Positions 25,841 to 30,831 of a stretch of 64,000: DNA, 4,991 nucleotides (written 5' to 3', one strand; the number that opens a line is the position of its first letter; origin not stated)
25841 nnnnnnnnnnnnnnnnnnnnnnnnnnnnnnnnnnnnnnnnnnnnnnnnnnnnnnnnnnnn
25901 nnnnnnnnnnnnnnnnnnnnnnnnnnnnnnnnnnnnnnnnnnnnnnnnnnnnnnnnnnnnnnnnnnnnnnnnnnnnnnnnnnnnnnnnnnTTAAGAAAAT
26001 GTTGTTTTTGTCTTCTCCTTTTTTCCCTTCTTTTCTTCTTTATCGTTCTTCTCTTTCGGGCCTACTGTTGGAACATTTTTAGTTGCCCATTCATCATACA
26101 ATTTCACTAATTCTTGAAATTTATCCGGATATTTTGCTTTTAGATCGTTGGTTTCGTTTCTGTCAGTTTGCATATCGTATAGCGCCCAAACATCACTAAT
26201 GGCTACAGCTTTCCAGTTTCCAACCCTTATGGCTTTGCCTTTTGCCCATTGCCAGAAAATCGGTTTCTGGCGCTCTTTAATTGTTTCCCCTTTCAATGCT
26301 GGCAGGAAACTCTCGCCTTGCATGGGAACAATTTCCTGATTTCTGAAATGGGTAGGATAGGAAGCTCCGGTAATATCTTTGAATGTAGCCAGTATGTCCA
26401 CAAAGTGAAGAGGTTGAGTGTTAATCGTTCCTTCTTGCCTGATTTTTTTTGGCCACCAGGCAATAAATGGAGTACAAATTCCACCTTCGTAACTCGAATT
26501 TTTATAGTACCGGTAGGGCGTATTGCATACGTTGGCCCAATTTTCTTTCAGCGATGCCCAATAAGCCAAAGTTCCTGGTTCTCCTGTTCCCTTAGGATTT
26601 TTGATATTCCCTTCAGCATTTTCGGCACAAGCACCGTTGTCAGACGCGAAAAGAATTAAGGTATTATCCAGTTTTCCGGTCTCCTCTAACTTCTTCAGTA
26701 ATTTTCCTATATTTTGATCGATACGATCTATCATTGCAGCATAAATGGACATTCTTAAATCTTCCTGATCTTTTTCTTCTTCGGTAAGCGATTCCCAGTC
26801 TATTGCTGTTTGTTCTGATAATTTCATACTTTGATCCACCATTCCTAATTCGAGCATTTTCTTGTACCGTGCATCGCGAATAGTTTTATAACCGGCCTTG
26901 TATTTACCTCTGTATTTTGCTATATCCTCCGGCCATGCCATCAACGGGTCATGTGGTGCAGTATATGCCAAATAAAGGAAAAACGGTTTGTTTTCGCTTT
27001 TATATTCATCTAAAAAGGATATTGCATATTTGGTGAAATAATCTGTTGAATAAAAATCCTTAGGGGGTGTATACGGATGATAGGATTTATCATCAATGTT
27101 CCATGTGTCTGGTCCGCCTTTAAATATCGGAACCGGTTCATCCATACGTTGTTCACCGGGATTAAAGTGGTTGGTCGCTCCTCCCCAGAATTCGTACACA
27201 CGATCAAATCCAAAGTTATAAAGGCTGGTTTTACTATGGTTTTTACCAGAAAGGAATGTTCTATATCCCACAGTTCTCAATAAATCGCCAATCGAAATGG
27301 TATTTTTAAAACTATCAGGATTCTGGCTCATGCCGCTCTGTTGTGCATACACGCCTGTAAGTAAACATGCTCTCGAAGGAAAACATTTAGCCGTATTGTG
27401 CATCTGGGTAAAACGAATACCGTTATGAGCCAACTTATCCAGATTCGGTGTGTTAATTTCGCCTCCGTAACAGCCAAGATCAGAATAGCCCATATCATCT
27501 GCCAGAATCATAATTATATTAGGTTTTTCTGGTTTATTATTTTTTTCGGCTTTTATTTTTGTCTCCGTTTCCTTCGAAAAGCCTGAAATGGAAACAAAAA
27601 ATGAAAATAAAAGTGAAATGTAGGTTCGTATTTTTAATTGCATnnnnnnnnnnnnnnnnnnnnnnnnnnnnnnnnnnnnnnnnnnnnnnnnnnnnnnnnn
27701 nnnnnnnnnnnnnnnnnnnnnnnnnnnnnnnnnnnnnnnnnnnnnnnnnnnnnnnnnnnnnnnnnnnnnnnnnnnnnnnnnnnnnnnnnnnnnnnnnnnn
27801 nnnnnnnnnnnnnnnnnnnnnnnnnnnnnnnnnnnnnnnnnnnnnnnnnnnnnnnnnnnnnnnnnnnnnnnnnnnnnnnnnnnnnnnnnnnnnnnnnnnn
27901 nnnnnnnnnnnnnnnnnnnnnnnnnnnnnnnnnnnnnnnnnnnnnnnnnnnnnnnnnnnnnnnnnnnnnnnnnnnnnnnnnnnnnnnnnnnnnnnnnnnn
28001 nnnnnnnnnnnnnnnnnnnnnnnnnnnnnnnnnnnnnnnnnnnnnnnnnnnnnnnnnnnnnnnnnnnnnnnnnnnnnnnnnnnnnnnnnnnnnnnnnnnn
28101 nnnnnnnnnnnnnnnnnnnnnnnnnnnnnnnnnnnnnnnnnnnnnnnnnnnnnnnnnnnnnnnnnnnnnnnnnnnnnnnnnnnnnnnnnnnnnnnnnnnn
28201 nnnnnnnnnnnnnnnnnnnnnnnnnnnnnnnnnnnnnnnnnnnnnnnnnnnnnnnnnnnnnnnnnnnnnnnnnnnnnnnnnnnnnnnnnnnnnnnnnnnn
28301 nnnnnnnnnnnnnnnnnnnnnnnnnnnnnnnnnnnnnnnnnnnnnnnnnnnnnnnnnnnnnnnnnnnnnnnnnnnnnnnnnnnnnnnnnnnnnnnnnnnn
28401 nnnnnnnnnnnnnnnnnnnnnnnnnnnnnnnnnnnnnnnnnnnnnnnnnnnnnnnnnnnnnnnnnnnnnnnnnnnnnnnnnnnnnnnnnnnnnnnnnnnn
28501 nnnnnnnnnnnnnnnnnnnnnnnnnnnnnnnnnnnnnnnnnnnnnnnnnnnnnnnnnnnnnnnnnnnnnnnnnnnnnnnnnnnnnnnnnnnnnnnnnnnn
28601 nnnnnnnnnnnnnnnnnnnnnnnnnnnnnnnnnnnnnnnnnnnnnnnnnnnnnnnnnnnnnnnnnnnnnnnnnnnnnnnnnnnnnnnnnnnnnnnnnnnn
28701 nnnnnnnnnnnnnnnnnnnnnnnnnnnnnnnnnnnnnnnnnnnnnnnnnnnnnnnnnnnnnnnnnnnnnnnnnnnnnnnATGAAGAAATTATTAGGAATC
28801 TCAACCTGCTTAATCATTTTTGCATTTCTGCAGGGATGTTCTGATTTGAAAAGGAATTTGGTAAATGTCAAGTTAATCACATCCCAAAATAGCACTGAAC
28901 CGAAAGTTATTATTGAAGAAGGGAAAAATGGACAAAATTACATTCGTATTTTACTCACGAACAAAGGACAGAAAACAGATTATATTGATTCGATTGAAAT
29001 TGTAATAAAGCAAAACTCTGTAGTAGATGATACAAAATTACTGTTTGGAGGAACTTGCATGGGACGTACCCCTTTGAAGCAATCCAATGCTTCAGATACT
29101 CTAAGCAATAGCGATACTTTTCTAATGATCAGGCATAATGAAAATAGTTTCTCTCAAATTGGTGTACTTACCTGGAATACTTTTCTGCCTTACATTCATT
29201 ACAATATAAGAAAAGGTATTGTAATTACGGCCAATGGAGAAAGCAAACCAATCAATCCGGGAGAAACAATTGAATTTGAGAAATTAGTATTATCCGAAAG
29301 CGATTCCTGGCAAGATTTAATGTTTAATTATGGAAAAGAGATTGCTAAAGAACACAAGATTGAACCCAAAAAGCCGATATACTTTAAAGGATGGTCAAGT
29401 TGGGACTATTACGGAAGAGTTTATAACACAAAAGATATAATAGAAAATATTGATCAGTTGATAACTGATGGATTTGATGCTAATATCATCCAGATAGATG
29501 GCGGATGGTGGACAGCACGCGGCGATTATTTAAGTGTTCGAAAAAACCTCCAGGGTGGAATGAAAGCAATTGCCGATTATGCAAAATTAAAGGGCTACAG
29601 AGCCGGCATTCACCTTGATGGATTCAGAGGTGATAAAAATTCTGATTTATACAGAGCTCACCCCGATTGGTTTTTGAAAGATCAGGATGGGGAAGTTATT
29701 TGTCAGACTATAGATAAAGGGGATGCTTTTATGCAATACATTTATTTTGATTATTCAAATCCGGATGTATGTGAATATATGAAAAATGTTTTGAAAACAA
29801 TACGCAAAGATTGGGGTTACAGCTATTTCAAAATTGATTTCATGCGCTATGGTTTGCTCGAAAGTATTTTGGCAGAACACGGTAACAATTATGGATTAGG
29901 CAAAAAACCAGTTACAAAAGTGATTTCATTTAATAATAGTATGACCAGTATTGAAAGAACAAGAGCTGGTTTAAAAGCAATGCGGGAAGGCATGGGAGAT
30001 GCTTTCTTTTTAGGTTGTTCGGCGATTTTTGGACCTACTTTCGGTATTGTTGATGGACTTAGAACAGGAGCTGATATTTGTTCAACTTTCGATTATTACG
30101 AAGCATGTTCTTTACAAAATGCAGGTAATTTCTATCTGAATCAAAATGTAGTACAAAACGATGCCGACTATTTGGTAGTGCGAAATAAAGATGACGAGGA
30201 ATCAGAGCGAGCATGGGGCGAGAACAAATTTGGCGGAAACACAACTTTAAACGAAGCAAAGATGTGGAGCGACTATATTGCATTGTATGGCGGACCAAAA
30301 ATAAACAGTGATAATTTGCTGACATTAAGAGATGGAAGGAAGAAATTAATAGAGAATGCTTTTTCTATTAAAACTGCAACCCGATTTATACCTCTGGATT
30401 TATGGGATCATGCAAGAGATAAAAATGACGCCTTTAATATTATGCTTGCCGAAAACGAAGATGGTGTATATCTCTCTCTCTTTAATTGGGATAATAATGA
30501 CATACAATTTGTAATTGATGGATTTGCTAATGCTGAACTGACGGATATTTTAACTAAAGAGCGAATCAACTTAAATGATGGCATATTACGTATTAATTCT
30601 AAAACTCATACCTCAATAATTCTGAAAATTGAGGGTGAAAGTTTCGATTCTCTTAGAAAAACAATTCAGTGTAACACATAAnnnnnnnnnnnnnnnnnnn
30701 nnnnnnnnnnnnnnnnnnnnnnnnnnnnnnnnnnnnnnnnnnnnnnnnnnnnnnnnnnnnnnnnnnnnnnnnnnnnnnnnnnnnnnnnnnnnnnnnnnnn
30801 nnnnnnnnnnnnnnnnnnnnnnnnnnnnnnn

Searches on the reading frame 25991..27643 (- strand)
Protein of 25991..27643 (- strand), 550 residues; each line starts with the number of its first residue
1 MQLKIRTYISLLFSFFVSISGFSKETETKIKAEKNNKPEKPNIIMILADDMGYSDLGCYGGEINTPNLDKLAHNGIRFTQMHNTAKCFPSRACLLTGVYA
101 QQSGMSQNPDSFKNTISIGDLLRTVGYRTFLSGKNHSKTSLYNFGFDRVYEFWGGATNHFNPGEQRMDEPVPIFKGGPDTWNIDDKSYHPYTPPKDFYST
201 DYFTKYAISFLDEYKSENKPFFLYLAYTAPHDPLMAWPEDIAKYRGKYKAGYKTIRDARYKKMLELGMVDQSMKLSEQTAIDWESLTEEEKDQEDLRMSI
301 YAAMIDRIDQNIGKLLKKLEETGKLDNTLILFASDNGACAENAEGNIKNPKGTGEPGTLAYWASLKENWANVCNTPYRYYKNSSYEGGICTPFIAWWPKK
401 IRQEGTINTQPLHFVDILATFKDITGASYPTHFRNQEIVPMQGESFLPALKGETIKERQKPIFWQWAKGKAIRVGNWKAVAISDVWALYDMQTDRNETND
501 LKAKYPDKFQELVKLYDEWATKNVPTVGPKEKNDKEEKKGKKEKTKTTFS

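Call 20: search_protein_families(library=pfam, proteins=[window:25991-27643:-], max_evalue=0.001)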
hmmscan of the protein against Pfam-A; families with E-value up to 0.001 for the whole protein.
window:25991-27643:- (550 aa): 3 families
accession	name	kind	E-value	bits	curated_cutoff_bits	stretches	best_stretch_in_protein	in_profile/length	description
PF00884.28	Sulfatase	-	5.5e-57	193.8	25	1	41-426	1-300/301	Sulfatase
PF16347.10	SGSH_C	-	1.8e-09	38.4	29.3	1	381-504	8-134/154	N-sulphoglucosamine sulphohydrolase, C-terminal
PF01663.27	Phosphodiest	-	4.8e-09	36.7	23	0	44-108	2-65/342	Type I phosphodiesterase / nucleotide pyrophosphatase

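Call 50: search_solved_structures(query=window:25991-27643:-, max_evalue=1e-30)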
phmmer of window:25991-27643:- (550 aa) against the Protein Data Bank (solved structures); distinct sequences matched with E-value up to 1e-30: 22.
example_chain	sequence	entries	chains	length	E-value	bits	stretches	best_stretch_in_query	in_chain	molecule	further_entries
7all_AAA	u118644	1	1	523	5.4e-83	282.8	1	40-522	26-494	Arylsulfatase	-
4cxk_A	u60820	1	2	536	5.3e-81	276.2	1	39-519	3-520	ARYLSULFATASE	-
1hdh_A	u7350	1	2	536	1e-80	275.2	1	39-521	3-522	Arylsulfatase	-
5aj9_A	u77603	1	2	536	2.6e-80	273.9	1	39-519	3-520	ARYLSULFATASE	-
4cys_A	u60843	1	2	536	2.9e-80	273.7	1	39-519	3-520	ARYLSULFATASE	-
4cxs_A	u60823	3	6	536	5.7e-80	272.8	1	39-519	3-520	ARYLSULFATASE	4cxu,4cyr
6prm_A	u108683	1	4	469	2.2e-47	165.2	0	37-245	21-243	exo-4S-kappa carrageenan S1 sulfatase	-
6psm_A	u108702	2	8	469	3.9e-46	161.1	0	37-245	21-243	exo-4S-kappa carrageenan S1 sulfatase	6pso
7an1_AAA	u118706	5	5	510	9.5e-46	159.8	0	301-512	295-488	Arylsulfatase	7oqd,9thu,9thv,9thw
9hh3_A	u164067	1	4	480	2.9e-43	151.6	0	37-245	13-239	Sulfatase, family S1-19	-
6bia_A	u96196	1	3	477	5.1e-43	150.8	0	38-245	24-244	Sulfatase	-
9hh2_A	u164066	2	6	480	4.2e-42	147.8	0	37-245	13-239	Sulfatase, family S1-19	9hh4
9fo1_A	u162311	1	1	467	9.5e-42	146.6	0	37-249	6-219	k-carrageenan sulfatase S1_16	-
6b0k_A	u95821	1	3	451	1.4e-41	146.1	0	39-245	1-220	Iota-carrageenan sulfatase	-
6b0j_A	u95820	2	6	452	1.4e-41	146.1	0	39-245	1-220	Iota-carrageenan sulfatase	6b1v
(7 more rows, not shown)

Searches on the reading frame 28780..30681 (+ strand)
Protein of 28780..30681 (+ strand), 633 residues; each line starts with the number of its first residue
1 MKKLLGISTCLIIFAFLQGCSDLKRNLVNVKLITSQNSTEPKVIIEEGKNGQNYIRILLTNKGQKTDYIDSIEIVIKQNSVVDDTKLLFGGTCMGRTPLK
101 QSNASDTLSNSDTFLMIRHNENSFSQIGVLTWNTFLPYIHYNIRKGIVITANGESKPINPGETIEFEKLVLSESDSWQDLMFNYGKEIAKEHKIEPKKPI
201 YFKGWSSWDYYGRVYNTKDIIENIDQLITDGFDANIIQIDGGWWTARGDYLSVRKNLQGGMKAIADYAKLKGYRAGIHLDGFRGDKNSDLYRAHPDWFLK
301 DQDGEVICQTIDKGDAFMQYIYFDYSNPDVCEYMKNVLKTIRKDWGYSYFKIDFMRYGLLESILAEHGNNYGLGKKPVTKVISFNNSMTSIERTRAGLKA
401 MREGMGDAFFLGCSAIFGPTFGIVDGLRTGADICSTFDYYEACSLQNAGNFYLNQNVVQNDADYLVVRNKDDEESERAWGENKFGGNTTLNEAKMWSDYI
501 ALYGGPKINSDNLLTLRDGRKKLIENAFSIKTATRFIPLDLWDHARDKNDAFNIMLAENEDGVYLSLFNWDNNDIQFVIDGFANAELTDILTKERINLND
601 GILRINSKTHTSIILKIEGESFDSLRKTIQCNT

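Call 3: search_protein_families(library=pfam, proteins=[window:28780-30681:+], max_evalue=0.01)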
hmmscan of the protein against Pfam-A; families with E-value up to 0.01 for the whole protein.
window:28780-30681:+ (633 aa): 2 families
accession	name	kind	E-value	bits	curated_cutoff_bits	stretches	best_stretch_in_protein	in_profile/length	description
PF02065.24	Melibiase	-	1.1e-12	48.1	27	1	186-356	29-193/347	Melibiase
PF01055.32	Glyco_hydro_31_2nd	-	9.8e-05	22.3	23.5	1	211-354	19-156/328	Glycosyl hydrolases family 31 TIM-barrel domain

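Call 4: search_protein_families(library=ncbifam, proteins=[window:28780-30681:+], max_evalue=0.01)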
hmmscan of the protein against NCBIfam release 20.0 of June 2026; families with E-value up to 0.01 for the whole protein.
window:28780-30681:+ (633 aa): 1 family
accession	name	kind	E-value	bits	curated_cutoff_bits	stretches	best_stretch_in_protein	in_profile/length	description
NF053652.1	BtArabpyrBAD1528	equivalog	0.0082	14.2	1100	0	239-354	358-466/730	beta-L-arabinopyranosidase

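Call 39: search_solved_structures(query=window:28780-30681:+, max_evalue=0.001)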
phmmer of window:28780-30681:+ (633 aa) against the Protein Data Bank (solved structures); distinct sequences matched with E-value up to 0.001: 21.
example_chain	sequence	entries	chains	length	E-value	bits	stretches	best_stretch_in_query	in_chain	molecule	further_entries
1zy9_A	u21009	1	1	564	1.9e-19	72.6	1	163-472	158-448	alpha-galactosidase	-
5m0x_A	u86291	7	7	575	2e-19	72.5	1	163-471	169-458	Alpha-galactosidase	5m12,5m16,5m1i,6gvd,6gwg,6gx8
6lcj_A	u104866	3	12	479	8.2e-19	70.5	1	204-359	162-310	Alpha-galactosidase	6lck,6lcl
6gta_A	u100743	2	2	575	2.5e-18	68.9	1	163-471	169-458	Alpha-galactosidase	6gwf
4fnr_A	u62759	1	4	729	3.7e-08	35.3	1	159-357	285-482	Alpha-galactosidase AgaA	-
4fnt_A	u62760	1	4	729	5.7e-08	34.7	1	159-357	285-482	Alpha-galactosidase AgaA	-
4fnp_A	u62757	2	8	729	5.7e-08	34.7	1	159-357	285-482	Alpha-galactosidase AgaA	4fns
4fnq_A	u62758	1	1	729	2.1e-07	32.8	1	159-357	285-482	Alpha-galactosidase AgaB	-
8k1a_A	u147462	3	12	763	2.4e-07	32.7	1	157-357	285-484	Alpha-galactosidase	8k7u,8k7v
4fnu_A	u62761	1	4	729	3.2e-07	32.2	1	159-351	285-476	Alpha-galactosidase AgaA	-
6phu_A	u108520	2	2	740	7.9e-06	27.6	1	195-354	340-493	Alpha-galactosidase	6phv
6phw_A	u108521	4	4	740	1e-05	27.3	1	195-362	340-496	Alpha-galactosidase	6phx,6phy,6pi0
9awt_A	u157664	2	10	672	2.4e-05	26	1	201-355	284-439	A type blood alpha-D-galactosamine galactosaminidase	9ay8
8x1b_A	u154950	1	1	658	2.8e-05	25.8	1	201-355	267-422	Alpha-galactosidase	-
2yfn_A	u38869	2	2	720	3.8e-05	25.4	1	155-303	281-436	ALPHA-GALACTOSIDASE-SUCROSE KINASE AGASK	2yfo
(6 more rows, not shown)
